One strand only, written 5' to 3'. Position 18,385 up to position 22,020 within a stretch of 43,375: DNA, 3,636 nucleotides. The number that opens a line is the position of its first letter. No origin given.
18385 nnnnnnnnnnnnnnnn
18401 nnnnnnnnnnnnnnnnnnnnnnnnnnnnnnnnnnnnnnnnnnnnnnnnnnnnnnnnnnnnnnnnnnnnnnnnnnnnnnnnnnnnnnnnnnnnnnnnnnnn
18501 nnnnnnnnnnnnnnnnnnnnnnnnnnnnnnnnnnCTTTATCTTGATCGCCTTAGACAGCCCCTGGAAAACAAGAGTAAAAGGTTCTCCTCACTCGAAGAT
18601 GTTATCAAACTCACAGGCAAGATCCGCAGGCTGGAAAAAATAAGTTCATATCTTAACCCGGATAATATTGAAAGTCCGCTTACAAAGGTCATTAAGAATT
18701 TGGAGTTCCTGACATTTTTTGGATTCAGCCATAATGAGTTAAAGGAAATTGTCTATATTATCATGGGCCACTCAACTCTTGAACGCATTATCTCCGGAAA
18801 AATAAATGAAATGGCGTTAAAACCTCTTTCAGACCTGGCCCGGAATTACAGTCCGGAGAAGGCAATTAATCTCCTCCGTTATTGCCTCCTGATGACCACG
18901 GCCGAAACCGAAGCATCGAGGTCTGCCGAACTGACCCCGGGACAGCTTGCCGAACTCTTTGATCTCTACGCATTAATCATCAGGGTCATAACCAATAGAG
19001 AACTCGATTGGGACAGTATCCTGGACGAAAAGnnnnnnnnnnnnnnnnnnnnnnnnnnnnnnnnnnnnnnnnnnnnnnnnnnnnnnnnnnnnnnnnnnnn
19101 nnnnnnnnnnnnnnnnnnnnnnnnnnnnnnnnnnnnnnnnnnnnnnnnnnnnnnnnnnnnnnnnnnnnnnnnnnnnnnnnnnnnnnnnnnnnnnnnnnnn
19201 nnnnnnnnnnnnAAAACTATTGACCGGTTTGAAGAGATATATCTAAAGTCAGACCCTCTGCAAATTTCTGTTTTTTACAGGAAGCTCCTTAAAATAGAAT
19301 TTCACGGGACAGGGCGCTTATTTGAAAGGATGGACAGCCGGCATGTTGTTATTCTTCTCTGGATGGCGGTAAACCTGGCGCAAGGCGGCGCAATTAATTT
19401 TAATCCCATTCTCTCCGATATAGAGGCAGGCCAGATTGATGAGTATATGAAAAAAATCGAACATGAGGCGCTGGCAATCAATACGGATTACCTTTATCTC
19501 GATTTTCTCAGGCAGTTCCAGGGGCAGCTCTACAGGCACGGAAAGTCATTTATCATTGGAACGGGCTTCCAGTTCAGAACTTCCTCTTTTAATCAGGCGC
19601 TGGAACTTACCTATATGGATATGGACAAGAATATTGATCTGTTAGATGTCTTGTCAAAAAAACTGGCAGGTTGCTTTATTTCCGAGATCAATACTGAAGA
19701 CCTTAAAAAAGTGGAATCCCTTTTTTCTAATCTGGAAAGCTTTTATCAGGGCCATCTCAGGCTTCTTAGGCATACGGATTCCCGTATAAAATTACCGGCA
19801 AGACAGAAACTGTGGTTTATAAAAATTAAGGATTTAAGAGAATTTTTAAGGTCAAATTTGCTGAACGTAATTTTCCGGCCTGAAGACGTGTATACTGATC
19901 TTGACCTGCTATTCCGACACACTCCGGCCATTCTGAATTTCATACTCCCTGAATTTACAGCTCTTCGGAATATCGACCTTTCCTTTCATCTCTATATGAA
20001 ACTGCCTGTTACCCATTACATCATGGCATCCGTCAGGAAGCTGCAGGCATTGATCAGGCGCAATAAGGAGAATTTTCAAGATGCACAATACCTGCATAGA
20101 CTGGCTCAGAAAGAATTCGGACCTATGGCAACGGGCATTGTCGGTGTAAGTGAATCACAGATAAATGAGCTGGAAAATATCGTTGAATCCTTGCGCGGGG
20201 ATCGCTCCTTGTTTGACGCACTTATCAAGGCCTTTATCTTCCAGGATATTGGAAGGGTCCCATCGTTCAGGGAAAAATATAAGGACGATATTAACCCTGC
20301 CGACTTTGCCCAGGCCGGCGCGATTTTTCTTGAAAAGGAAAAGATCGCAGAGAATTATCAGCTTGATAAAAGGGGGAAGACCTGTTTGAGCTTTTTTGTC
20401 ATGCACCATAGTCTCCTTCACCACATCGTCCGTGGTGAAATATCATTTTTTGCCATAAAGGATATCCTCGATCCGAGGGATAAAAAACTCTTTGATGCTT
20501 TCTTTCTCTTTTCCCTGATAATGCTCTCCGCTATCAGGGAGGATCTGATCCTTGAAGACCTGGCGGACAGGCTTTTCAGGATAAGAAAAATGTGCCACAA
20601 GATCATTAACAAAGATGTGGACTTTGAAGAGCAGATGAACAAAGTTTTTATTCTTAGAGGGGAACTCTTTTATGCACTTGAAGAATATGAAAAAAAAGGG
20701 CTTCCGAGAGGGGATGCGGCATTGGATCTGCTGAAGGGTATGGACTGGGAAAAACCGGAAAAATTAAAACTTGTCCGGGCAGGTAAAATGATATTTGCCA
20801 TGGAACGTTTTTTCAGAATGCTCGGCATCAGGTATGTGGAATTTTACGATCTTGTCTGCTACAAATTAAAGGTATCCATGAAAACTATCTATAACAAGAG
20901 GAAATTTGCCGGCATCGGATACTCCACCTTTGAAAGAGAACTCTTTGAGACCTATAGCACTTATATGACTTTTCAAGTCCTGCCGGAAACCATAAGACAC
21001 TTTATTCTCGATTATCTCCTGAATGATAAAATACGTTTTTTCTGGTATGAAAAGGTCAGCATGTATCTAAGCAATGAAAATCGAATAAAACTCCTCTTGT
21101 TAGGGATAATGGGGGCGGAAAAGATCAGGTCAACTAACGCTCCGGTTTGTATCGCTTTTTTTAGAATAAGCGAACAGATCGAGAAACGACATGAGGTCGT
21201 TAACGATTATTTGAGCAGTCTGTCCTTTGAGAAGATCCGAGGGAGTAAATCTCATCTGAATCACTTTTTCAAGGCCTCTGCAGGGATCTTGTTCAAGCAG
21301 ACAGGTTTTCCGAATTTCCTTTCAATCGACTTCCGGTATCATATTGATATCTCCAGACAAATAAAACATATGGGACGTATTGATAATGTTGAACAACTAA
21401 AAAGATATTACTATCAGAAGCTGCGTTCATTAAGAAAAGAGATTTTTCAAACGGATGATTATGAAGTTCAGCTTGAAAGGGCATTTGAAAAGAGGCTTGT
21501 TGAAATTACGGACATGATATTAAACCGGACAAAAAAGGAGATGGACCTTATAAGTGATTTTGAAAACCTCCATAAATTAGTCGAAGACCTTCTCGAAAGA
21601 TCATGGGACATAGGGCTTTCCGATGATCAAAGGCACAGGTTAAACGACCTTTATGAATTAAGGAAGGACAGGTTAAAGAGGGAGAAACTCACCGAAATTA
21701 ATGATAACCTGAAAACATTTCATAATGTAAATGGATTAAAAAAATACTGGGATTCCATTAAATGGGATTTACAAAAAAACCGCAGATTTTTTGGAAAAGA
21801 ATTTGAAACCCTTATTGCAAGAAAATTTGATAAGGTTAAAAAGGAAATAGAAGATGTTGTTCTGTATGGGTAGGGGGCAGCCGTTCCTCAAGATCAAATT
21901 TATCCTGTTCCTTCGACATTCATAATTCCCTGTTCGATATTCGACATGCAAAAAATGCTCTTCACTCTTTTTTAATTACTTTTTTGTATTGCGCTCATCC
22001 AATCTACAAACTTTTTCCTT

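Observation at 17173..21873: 1,566-aa orphan protein: apparent tandem, catalytically degenerate GlnD-like modules next to a large GDH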

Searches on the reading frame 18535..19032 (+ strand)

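Call 71: search_protein_families(library=pfam, proteins=[window:18535-19032:+], max_evalue=10)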
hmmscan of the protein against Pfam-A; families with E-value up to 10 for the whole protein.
window:18535-19032:+ (166 aa): 1 family
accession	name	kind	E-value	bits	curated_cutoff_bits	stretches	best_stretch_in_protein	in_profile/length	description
PF11944.13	DUF3461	-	0.008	16.8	27.4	1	29-94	56-119/125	Protein of unknown function (DUF3461)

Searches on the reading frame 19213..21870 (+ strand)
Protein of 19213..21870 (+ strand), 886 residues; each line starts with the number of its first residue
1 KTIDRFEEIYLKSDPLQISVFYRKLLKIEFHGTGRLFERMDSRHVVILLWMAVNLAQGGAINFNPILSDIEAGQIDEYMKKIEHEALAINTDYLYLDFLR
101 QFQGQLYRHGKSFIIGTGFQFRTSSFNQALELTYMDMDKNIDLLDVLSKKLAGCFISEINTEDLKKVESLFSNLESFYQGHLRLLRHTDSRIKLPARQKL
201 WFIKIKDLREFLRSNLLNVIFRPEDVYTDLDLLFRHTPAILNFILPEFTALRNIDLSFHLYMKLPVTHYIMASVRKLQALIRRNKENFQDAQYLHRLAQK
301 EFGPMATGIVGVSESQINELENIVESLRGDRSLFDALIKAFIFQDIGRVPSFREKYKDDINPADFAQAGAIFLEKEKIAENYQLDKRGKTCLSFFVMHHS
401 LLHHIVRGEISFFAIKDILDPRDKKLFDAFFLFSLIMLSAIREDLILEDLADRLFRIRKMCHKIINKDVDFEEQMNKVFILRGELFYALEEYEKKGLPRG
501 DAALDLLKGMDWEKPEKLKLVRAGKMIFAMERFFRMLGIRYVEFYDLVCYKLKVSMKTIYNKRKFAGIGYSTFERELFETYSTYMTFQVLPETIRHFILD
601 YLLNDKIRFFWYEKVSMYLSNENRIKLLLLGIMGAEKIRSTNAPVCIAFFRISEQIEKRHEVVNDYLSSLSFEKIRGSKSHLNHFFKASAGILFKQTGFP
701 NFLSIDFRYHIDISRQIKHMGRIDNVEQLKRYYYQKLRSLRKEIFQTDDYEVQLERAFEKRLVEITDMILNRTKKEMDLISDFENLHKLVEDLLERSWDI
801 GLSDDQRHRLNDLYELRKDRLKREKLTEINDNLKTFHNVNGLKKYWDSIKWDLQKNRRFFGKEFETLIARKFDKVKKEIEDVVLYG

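Call 30: predict_structure(alignment_id=A3)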
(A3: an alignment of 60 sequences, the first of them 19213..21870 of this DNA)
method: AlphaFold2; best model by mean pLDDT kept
length: 886 residues; sequences in the alignment: 60
mean_pLDDT: 86.9   pTM: 0.76
mean pLDDT of the five models: 86.9, 86.6, 84.3, 83.7, 83.0
residues with pLDDT >= 90: 408; 70-90: 419; 50-70: 58; < 50: 1
segments of 3 or more residues with pLDDT < 50: none
pLDDT, mean of each block of 10 residues (from residue 1): 79 74 87 85 90 88 83 81 89 81 85 89 84 92 95 92 94 90 64 79 94 92 94 95 95 73 83 95 89 80 67 87 95 96 92 88 86 94 95 92 69 83 94 90 66 85 91 89 90 81 71 80 93 89 90 88 72 91 94 92 83 90 95 84 81 90 94 80 87 83 90 92 93 95 90 95 92 89 88 88 86 87 87 87 89 84 85 89 70
secondary structure, 60 per line:
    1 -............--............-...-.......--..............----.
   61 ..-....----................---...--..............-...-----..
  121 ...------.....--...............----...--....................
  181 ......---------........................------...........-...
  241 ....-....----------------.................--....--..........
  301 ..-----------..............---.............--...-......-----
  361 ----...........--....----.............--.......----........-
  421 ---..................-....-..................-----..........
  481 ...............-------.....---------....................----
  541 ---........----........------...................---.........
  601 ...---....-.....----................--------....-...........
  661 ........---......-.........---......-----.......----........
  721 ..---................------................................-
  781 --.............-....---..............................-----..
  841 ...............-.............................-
elements in order (helices of 4 or more, strands of 3 or more residues): H2-13 H16-27 E29-31 H33-39 H42-55 E60-62 H64-67 H72-87 H96-109 E111-113 E119-123 E130-134 H137-151 H161-186 H196-219 H226-236 H238-244 H246-249 H266-282 H285-288 H291-302 H314-327 H331-343 H350-355 H365-375 H378-381 H386-398 H401-407 H412-419 H424-441 H443-446 H448-465 H471-495 H503-507 H517-536 H544-551 H556-563 H570-588 H592-603 E607-610 H612-616 H621-636 E645-648 H650-668 H672-677 H679-687 E691-696 E702-708 H713-722 H726-741 H748-779 H783-795 H797-800 H804-833 H839-855 H857-885
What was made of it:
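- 21025..21348 (+): Alpha/beta unit B, aa ~1285-1392: the degenerate duplicate of unit A. AF2 strands 1287-1290, 1325-1328, 1371-1376 and 1382-1388 (call 30).
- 21370..21870 (+): C-terminal long-helix region, aa ~1400-1566, charged and probably coiled-coil or bundle. It partly belongs to the helical spacer of copy 2. AF2 helices 1428-1459, 1484-1513, 1519-1535 and 1537-1565, pLDDT 84-95 (call 30).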

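Call 33: fold_search(model_id=the predicted structure, library=pdb)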
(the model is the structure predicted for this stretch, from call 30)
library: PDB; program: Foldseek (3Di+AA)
matches with E <= 10: 202; with E <= 0.001: 0
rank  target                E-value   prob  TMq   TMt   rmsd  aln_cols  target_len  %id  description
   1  3wfp_C                1.8e-03  1.00  0.20  0.39  19.8       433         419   13  tRNA processing enzyme (apo form 2) (released 2014-01-01)
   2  3wfp_B                1.9e-03  1.00  0.19  0.35  19.9       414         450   13  tRNA processing enzyme (apo form 2) (released 2014-01-01)
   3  3wfp_E                4.0e-03  1.00  0.20  0.39  19.8       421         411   13  tRNA processing enzyme (apo form 2) (released 2014-01-01)
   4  3wfr_F                1.3e-02  1.00  0.20  0.38  19.9       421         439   13  tRNA processing enzyme complex 2 (released 2014-01-01)
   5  3wfq_F                2.5e-02  1.00  0.20  0.37  19.9       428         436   13  tRNA processing enzyme complex 1 (released 2014-01-01)
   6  3wfo_B                4.9e-02  0.99  0.19  0.36  19.7       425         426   13  tRNA processing enzyme (apo form 1) (released 2014-01-01)
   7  8tl7_A                4.8e-01  0.10  0.11  0.13  33.4       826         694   11  CryoEM Structure of a Computationally Designed T3 Tetrahedral Nanocage (released 2024-03-13)
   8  6af0_A                4.8e-01  0.07  0.10  0.10  37.8       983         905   12  Structure of Ctr9, Paf1 and Cdc73 ternary complex from Myceliophthora thermophila (released 2018-09-19)
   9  9ed4_A                6.3e-01  0.07  0.11  0.07  28.2      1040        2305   11  A composite map of mTORC1-Rag-Ragultor-4EBP1 on membrane (released 2025-09-10)
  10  7r5k_00               7.7e-01  0.04  0.08  0.09  32.1       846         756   13  Human nuclear pore complex (constricted) (released 2022-06-22)
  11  7d7q_B                8.7e-01  0.06  0.07  0.12  24.4       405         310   12  Crystal structure of the transmembrane domain and linker region of Salpingoeca rosetta rhodopsin phosphodiesterase (released 2020-11-18)
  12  4wbz_B                9.1e-01  0.12  0.10  0.19  20.2       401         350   13  tRNA-processing enzyme (apo form 2) (released 2015-04-15)
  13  1taz                  1.1e+00  0.13  0.11  0.23  18.6       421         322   13  Catalytic Domain Of Human Phosphodiesterase 1B (released 2004-08-03)
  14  9y6s_5a               1.1e+00  0.04  0.08  0.07  57.4      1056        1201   10  96-nm repeat of the Leishmania tarentolae doublet microtubule (released 2025-12-17)
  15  8zbr                  1.3e+00  0.02  0.07  0.06  43.0       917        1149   11  Cryo-EM structure of nanodisc-reconstituted wildtype human MRP4 (apo-form) (released 2025-04-09)
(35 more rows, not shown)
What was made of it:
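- On Class II nucleotidyltransferases (PolyA_pol PF01743): Foldseek hits to CC-adding enzyme chains: prob 0.99-1.0, E 1.8e-3 to 4.9e-2, target TM 0.35-0.39, 414-433 columns (call 33).
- Class II NTase similarity: 3wfp/3wfr/3wfq/3wfo, prob 1.0, E 1.8e-3, about 430 aligned columns (call 33).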

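Call 70: fold_search(model_id=the predicted structure, library=viral)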
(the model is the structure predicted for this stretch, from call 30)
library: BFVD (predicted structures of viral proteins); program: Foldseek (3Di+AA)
matches with E <= 10: 210; with E <= 0.001: 0
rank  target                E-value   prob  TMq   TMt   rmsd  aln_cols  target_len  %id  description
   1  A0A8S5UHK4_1          3.3e-02  0.20  0.09  0.08  37.4       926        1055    9  Trimeric coiled-coil viral fiber [Siphoviridae sp. ctZd434]
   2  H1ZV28                5.8e-02  0.99  0.20  0.44  12.5       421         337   10  (no name in the UniProt tables at hand)
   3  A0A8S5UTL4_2          1.7e-01  0.08  0.08  0.07  34.6       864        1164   12  Morphogenesis protein 1 hydrolase [Myoviridae sp. ctYA416]
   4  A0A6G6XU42            1.9e-01  0.09  0.09  0.09  38.5       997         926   12  (no name in the UniProt tables at hand)
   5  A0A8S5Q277            1.9e-01  0.08  0.09  0.08  38.5      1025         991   11  Uncharacterized protein [Siphoviridae sp. ctLqe90]
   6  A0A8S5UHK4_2          1.9e-01  0.08  0.08  0.07  54.5       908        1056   10  Trimeric coiled-coil viral fiber [Siphoviridae sp. ctZd434]
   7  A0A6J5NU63            1.9e-01  0.08  0.08  0.07  37.3       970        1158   12  Bacteriophage lambda, GpH, tail tape measure, N-terminal [uncultured Caudovirales phage]
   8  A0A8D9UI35            2.4e-01  0.09  0.09  0.07  32.9      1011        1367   11  (no name in the UniProt tables at hand)
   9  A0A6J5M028            2.5e-01  0.10  0.11  0.11  35.6       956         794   12  Uncharacterized protein [uncultured Caudovirales phage]
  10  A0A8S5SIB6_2          2.6e-01  0.10  0.10  0.09  34.6       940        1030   12  Tail tape measure [Myoviridae sp. ct04y17]
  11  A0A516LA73            2.6e-01  0.05  0.07  0.05  38.3      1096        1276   12  (no name in the UniProt tables at hand)
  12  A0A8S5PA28            2.9e-01  0.10  0.09  0.06  37.3      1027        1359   10  Minor tail protein [Siphoviridae sp. ctpoI7]
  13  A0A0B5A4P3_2          2.9e-01  0.06  0.07  0.07  38.5       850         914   10  (no name in the UniProt tables at hand)
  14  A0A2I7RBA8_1          3.3e-01  0.08  0.09  0.08  26.8       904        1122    9  Coil containing protein [Vibrio phage 1.152.O._10N.222.46.E1]
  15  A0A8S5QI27            3.7e-01  0.08  0.09  0.08  41.9       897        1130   11  Minor tail protein [Siphoviridae sp. ctNs77]
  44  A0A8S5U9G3            1.5e+00  0.04  0.11  0.08  37.3      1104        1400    8  Minor tail protein [Siphoviridae sp. ctKNZ79]
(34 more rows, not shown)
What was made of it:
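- On Class II nucleotidyltransferases (PolyA_pol PF01743): An unnamed viral protein, H1ZV28, gives prob 0.99 and TM 0.44 (call 70).
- Tried and rejected: It returned mostly coiled-coil and tape-measure noise (call 70).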

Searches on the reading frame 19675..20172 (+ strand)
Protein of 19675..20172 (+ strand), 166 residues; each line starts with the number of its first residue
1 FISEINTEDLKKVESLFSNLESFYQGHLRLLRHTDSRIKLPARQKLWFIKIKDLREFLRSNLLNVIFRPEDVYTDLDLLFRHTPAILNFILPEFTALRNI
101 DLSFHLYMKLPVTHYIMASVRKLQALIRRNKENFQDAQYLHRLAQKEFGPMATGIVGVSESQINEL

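Call 71: search_protein_families(library=pfam, proteins=[window:19675-20172:+], max_evalue=10)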
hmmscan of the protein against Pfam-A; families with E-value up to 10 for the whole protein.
window:19675-20172:+ (166 aa): 1 family
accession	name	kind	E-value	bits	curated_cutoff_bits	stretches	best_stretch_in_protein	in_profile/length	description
PF12728.13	HTH_17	-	0.11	13.2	27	1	37-61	25-50/51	Helix-turn-helix domain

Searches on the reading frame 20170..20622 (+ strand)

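Call 71: search_protein_families(library=pfam, proteins=[window:20170-20622:+], max_evalue=10)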
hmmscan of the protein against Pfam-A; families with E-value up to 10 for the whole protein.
window:20170-20622:+ (151 aa): 1 family
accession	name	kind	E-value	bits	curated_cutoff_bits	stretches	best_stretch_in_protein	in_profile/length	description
PF07086.17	Jagunal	-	0.21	12.1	25.4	1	50-91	14-55/187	Jagunal, ER re-organisation during oogenesis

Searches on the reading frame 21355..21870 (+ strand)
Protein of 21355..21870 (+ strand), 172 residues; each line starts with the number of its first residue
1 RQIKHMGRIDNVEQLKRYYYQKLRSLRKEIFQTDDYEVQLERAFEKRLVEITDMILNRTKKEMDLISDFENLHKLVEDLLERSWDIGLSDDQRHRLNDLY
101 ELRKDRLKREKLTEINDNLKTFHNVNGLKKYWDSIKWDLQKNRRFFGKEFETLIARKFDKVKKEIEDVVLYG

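Call 71: search_protein_families(library=pfam, proteins=[window:21355-21870:+], max_evalue=10)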
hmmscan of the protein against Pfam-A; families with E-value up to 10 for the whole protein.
window:21355-21870:+ (172 aa): 8 families
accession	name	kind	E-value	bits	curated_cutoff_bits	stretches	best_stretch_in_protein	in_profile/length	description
PF15237.11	PTRF_SDPR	-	0.0019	18.3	30.5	1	62-156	131-210/250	PTRF/SDPR family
PF24580.1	DUF7607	-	0.05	14.2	27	1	12-88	27-103/110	Domain of unknown function (DUF7607)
PF11483.13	DUF3209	-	0.12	13.3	25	1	2-78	41-119/124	Protein of unknown function (DUF3209)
PF09782.14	NDUF_B6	-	0.2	12.3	27.9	1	87-135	3-50/128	NADH:ubiquinone oxidoreductase, NDUFB6/B17 subunit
PF15821.10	DUF4709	-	0.39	11.6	27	1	104-166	15-77/110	Domain of unknown function (DUF4709)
PF05178.17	Kri1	-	0.61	11.1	25.2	1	103-160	13-73/102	KRI1-like family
PF11637.13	UvsW-1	-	1.5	9.4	25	1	10-38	8-36/56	UvsW.1 domain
PF10372.14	CdaS_N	-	4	8.1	27.2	1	31-79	5-53/69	Diadenylate cyclase CdaS, N-terminal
